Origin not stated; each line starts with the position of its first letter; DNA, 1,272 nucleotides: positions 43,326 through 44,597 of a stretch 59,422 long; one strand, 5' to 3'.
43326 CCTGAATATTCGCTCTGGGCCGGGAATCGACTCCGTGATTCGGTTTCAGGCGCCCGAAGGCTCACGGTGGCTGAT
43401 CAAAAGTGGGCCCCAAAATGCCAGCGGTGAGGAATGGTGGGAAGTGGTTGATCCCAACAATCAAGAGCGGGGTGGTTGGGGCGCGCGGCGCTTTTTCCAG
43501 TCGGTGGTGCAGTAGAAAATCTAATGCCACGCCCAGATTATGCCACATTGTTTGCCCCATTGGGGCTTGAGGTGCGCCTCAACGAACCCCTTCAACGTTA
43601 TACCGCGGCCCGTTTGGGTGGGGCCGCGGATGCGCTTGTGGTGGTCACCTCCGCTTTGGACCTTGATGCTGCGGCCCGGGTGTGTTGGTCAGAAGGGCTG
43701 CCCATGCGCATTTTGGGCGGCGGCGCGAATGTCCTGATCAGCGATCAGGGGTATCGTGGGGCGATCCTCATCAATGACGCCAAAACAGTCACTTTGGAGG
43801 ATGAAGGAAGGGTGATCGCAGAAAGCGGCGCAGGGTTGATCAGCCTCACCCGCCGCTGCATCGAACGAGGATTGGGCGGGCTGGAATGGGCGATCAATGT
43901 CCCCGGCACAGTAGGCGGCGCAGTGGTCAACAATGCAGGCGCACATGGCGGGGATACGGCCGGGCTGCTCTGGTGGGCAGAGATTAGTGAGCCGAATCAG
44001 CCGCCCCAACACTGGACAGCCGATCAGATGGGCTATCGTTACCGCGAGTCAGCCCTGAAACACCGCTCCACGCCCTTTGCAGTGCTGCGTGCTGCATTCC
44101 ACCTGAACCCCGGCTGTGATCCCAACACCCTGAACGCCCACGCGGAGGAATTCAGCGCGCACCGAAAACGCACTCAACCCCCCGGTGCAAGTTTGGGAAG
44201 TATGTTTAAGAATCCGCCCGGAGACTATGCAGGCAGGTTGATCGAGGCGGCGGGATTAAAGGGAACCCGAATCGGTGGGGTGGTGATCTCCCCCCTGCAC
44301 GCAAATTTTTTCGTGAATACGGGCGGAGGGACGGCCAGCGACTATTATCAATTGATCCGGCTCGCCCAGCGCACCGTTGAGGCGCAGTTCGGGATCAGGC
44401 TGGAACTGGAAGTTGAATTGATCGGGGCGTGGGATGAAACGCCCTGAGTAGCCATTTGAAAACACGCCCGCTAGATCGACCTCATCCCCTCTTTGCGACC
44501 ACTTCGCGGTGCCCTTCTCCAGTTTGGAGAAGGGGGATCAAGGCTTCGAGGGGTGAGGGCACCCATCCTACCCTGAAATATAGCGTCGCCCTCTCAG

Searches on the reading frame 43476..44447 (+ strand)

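Call 31: search_protein_families(library=pfam, proteins=[window:43476-44447:+], max_evalue=0.000001)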
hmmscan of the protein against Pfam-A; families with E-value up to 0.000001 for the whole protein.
window:43476-44447:+ (323 aa): 2 families
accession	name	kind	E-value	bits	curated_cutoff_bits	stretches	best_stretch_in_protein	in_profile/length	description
PF02873.21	MurB_C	-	2.4e-30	105.1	27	1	221-316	4-99/99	UDP-N-acetylenolpyruvoylglucosamine reductase, C-terminal domain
PF01565.28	FAD_binding_4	-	6.8e-16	58.7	26.4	1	52-164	2-118/139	FAD binding domain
